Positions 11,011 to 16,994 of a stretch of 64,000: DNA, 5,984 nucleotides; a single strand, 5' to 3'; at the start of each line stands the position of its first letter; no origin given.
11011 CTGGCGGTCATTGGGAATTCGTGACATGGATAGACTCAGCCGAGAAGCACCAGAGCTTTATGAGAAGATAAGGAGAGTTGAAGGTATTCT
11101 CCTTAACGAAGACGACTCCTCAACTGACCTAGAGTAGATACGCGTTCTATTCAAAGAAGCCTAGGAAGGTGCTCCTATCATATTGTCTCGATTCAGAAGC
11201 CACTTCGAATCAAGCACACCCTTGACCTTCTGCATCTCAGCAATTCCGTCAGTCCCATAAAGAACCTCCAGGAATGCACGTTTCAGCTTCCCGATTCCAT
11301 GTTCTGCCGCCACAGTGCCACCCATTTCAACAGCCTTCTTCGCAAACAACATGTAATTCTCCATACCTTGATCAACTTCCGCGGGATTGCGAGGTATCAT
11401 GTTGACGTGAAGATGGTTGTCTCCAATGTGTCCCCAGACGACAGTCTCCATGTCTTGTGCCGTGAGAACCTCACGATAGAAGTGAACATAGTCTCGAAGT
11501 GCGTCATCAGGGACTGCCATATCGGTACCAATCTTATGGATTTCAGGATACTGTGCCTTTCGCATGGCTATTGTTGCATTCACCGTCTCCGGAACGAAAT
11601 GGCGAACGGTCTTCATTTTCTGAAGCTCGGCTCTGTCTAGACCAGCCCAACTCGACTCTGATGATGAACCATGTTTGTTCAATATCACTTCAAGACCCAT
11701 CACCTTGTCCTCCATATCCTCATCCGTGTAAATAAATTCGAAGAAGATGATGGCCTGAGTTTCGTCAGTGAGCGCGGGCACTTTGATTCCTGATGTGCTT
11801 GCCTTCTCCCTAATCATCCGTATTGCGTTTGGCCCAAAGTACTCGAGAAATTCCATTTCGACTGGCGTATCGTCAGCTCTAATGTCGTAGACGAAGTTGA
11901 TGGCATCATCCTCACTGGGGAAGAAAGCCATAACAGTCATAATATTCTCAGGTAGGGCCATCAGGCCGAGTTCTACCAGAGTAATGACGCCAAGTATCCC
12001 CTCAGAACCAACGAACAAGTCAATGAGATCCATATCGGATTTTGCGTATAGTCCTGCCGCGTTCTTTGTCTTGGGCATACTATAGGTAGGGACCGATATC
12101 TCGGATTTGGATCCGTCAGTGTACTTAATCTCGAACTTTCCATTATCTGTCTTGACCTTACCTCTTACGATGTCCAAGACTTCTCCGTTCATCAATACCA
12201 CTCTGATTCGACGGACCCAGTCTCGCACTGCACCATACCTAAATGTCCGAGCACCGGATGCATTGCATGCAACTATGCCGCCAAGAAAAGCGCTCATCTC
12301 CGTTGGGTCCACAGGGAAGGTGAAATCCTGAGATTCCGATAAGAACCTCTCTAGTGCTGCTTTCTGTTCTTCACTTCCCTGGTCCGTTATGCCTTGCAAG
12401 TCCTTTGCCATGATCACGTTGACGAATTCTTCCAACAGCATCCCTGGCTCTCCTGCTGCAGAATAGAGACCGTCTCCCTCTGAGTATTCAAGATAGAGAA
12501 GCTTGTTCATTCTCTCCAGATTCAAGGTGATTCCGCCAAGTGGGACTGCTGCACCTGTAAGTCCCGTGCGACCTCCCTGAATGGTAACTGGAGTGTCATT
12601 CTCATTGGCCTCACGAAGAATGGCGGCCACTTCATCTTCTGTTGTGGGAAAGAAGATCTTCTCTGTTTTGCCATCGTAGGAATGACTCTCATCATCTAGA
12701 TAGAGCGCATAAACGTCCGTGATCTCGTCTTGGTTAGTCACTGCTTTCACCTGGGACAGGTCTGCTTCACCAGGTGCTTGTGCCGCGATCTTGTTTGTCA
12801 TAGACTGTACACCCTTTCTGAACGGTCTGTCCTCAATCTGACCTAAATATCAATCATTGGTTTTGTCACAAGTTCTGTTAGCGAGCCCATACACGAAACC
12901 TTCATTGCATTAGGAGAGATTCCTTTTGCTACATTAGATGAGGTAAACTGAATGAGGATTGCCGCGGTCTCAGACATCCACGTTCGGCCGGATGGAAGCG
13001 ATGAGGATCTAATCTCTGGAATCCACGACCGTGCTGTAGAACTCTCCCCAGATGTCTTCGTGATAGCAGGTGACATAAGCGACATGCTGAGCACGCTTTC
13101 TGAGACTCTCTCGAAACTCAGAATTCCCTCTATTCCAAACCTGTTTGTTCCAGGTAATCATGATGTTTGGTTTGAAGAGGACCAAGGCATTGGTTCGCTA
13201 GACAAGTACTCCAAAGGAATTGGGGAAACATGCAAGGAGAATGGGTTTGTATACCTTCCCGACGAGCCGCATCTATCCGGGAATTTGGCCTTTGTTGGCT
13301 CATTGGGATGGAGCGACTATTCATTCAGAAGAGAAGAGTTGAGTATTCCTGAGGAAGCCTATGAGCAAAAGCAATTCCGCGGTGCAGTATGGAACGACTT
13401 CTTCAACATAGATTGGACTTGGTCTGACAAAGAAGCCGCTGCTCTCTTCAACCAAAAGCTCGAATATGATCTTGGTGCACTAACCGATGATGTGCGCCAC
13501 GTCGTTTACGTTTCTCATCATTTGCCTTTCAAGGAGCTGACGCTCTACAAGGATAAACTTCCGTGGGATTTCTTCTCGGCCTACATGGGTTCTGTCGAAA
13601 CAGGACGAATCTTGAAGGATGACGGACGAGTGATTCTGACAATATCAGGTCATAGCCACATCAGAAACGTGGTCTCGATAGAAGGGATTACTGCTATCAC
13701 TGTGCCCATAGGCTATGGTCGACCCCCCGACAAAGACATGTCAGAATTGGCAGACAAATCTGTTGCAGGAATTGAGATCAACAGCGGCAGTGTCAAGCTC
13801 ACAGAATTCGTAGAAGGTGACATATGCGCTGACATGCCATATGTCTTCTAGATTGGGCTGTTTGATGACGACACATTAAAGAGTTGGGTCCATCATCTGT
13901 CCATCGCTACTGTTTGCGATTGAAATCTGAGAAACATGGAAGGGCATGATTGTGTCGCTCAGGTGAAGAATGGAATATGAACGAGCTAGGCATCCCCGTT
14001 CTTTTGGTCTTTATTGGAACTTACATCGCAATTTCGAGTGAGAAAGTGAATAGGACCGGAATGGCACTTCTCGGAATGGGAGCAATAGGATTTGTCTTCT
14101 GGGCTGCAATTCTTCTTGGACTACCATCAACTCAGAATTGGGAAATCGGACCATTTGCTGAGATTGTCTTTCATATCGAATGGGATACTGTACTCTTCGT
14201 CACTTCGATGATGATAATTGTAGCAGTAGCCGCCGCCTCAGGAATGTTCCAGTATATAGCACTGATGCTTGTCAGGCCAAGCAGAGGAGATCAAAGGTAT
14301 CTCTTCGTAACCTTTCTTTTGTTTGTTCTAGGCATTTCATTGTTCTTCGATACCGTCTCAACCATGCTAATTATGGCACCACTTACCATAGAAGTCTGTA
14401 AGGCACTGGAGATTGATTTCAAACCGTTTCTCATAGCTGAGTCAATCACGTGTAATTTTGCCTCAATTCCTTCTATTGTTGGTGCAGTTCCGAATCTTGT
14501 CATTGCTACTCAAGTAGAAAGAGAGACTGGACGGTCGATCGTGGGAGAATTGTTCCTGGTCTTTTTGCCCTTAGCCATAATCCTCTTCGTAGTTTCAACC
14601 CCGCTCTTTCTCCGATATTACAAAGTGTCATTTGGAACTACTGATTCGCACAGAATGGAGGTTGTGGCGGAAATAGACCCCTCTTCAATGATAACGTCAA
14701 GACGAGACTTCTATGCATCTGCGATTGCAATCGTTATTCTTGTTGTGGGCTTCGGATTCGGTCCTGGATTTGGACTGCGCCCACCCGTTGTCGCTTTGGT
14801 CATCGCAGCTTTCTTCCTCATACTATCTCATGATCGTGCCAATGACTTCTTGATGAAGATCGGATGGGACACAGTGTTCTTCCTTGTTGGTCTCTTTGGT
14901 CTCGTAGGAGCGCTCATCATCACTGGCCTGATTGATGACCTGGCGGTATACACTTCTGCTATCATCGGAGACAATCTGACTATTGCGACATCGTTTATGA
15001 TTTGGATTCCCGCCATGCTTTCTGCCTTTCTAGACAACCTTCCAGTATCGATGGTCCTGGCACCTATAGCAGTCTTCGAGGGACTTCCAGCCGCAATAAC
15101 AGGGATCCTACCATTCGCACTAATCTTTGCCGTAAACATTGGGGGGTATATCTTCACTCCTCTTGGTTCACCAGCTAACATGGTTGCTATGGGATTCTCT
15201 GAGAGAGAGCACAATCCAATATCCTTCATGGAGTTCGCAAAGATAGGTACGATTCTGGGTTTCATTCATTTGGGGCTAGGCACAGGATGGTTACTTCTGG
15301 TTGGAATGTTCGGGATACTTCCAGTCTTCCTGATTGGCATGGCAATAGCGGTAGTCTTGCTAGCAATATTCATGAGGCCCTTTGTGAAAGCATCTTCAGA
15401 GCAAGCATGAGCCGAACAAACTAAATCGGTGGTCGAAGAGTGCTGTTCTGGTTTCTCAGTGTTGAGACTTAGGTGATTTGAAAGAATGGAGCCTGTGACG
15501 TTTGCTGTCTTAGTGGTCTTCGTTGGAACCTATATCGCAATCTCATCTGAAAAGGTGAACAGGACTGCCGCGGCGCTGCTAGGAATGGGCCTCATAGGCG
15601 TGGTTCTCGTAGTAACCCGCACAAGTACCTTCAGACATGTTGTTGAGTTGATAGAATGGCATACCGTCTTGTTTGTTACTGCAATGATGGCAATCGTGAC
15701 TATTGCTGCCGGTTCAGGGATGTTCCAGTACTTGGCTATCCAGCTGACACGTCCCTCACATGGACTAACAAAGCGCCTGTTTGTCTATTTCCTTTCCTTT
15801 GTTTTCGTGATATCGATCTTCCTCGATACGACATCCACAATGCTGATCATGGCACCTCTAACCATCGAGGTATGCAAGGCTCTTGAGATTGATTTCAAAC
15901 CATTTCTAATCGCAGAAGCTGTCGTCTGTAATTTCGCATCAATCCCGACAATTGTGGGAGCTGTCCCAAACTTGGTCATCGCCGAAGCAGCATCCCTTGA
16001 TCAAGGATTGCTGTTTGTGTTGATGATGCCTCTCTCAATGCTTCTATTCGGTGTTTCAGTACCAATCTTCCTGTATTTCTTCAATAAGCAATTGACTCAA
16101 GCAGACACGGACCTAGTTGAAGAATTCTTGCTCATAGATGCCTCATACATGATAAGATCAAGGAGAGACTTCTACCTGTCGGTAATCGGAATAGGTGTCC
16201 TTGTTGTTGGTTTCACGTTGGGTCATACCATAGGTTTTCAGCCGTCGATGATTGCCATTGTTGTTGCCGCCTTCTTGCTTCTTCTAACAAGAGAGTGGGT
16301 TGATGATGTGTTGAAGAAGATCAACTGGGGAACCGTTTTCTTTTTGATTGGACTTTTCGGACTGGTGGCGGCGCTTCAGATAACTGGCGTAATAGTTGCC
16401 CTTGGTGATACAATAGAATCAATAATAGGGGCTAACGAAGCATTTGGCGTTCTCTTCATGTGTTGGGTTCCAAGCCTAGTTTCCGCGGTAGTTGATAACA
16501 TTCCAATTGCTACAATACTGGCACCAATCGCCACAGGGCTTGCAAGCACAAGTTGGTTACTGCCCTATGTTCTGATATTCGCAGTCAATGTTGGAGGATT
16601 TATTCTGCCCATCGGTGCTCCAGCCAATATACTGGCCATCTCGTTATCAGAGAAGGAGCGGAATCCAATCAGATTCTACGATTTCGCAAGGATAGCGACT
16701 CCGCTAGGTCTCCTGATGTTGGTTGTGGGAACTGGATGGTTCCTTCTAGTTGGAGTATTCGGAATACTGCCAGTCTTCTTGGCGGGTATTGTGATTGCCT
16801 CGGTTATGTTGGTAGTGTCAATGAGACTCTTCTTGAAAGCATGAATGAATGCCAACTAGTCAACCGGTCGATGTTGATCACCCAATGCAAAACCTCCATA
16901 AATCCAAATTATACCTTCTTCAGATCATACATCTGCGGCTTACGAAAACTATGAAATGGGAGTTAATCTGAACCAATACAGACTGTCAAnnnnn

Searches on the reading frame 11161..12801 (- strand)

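Call 14: search_protein_families(library=pfam, proteins=[window:11161-12801:-], max_evalue=0.00001)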
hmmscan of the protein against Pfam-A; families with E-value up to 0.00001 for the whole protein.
window:11161-12801:- (546 aa): 2 families
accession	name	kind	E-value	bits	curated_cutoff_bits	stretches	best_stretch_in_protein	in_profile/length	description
PF02913.24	FAD-oxidase_C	-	3.1e-35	122.5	21.2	1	283-539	1-246/248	FAD linked oxidases, C-terminal domain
PF01565.28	FAD_binding_4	-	5.4e-24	84.9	26.4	2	49-128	4-79/139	FAD binding domain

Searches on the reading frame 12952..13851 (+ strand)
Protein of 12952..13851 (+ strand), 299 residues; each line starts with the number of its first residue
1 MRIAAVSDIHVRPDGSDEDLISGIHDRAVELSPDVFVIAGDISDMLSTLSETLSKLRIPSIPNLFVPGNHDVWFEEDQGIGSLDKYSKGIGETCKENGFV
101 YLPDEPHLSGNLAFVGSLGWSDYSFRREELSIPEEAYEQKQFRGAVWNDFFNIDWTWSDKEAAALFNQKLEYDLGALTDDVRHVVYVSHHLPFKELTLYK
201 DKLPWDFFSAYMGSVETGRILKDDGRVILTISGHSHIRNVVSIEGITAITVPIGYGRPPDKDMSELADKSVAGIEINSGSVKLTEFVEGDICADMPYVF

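Call 14: search_protein_families(library=pfam, proteins=[window:12952-13851:+], max_evalue=0.00001)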
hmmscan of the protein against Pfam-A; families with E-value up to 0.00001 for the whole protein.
window:12952-13851:+ (299 aa): 2 families
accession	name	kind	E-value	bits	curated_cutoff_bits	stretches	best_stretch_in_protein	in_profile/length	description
PF00149.33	Metallophos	-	6.2e-13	50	21.5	1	1-237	1-190/191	Calcineurin-like phosphoesterase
PF12850.12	Metallophos_2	-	1.1e-07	32.4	27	0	1-78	1-60/154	Calcineurin-like phosphoesterase superfamily domain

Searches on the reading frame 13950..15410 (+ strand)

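Call 14: search_protein_families(library=pfam, proteins=[window:13950-15410:+], max_evalue=0.00001)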
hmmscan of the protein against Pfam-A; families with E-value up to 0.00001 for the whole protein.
window:13950-15410:+ (486 aa): 2 families
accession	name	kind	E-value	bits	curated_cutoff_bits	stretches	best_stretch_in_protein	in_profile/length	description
PF03600.22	CitMHS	-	8.1e-51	173.5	31.9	1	25-375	1-315/336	Citrate transporter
PF02040.21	ArsB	-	1.6e-14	54.6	22.2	1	73-440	47-411/423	Arsenical pump membrane protein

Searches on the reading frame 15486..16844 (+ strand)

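Call 15: search_protein_families(library=pfam, proteins=[window:15486-16844:+], max_evalue=0.00001)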
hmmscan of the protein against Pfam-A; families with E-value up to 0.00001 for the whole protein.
window:15486-16844:+ (452 aa): 3 families
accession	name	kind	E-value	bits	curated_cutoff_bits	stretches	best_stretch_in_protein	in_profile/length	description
PF03600.22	CitMHS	-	5.9e-54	183.9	31.9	1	16-355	1-320/336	Citrate transporter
PF02040.21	ArsB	-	1.2e-16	61.6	22.2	1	45-387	37-387/423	Arsenical pump membrane protein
PF00939.25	Na_sulph_symp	-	4.2e-11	43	27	1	229-414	270-457/472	Sodium:sulfate symporter transmembrane region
